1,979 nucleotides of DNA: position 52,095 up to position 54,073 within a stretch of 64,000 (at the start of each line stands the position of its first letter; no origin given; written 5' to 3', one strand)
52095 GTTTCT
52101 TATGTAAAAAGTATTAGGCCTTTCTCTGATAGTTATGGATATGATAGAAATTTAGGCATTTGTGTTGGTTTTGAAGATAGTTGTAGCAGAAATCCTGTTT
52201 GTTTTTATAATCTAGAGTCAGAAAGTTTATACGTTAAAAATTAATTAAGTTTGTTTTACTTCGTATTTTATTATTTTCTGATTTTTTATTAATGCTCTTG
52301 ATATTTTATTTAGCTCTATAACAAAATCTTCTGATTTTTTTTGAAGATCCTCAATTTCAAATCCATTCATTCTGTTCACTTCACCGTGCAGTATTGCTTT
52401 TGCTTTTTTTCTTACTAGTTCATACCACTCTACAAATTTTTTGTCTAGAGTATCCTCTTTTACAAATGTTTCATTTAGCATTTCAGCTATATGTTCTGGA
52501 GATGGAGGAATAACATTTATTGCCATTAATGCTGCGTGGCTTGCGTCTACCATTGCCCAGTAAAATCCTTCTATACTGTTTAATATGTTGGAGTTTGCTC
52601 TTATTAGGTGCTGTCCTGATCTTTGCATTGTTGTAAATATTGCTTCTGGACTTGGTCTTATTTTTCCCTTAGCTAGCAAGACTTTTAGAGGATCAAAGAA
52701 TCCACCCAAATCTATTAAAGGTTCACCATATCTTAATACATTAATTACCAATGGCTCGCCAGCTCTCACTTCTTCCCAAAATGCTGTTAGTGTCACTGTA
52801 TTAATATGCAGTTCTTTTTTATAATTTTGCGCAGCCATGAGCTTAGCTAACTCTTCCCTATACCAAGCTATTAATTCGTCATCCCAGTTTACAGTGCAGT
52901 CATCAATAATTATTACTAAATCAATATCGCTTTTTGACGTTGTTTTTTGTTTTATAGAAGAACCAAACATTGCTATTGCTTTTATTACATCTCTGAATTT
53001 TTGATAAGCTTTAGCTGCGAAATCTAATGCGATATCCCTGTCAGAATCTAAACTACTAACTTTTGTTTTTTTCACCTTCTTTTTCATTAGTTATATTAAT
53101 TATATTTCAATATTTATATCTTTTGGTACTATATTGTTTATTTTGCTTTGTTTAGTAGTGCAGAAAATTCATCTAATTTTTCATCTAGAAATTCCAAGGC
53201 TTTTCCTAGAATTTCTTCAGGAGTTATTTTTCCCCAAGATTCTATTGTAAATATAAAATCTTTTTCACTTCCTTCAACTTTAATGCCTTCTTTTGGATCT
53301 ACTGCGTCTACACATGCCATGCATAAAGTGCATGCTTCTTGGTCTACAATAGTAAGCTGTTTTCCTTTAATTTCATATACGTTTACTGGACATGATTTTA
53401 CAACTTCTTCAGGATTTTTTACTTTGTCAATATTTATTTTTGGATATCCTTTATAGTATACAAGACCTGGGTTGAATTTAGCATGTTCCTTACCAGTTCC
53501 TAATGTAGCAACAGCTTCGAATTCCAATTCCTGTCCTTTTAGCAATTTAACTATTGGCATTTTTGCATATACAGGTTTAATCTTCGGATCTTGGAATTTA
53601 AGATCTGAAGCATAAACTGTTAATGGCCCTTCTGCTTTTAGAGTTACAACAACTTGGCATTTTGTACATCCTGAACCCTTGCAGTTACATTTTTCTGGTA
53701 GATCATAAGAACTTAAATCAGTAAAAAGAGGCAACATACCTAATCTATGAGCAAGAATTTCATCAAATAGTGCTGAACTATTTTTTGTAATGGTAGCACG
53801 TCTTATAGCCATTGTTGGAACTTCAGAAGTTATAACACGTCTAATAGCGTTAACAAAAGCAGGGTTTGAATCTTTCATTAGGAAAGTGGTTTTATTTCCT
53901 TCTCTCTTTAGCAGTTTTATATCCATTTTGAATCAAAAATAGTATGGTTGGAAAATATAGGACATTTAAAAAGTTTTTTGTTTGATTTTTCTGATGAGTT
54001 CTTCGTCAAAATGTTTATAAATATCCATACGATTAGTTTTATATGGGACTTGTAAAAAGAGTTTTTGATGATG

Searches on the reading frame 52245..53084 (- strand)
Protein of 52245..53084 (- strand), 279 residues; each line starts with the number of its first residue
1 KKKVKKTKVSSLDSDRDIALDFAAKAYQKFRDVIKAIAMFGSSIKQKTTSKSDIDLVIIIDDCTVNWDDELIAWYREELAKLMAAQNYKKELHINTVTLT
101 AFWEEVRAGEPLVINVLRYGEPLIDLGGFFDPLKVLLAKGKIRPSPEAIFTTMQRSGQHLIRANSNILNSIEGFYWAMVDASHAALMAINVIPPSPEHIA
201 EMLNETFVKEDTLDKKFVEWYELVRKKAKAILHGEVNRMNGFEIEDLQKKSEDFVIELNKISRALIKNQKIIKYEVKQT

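Call 28: search_protein_families(library=pfam, proteins=[window:52245-53084:-], max_evalue=0.01)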
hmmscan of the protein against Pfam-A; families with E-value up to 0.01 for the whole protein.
window:52245-53084:- (279 aa): 3 families
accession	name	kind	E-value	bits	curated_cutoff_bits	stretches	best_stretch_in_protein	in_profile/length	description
PF18765.7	Polbeta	-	7.1e-06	26.5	26.9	1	31-70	10-48/93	Polymerase beta, Nucleotidyltransferase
PF01909.29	NTP_transf_2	-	1.6e-05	25.7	21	1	31-100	13-75/93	Nucleotidyltransferase domain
PF22600.2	MTPAP-like_central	-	0.00079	20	27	1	34-65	41-70/139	Poly(A) RNA polymerase, mitochondrial-like, central palm domain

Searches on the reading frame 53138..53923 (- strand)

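Call 28: search_protein_families(library=pfam, proteins=[window:53138-53923:-], max_evalue=0.01)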
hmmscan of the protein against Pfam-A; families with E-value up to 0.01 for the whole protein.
window:53138-53923:- (261 aa): 5 families
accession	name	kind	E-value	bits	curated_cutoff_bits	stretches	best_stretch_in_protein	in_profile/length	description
PF01000.31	RNA_pol_A_bac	-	2.9e-19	69.9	33.9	1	57-149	6-101/119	RNA polymerase Rpb3/RpoA insert domain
PF01193.29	RNA_pol_L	-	2e-15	56.7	24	1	13-250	1-74/74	RNA polymerase Rpb3/Rpb11 dimerisation domain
PF13187.11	Fer4_9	-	0.0033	17.8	27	1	175-207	9-46/52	4Fe-4S dicluster domain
PF12797.12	Fer4_2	-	0.0078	16.6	24.5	1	192-207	4-19/22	4Fe-4S binding domain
PF00037.32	Fer4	-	0.0084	16.3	21.1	1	192-207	2-17/24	4Fe-4S binding domain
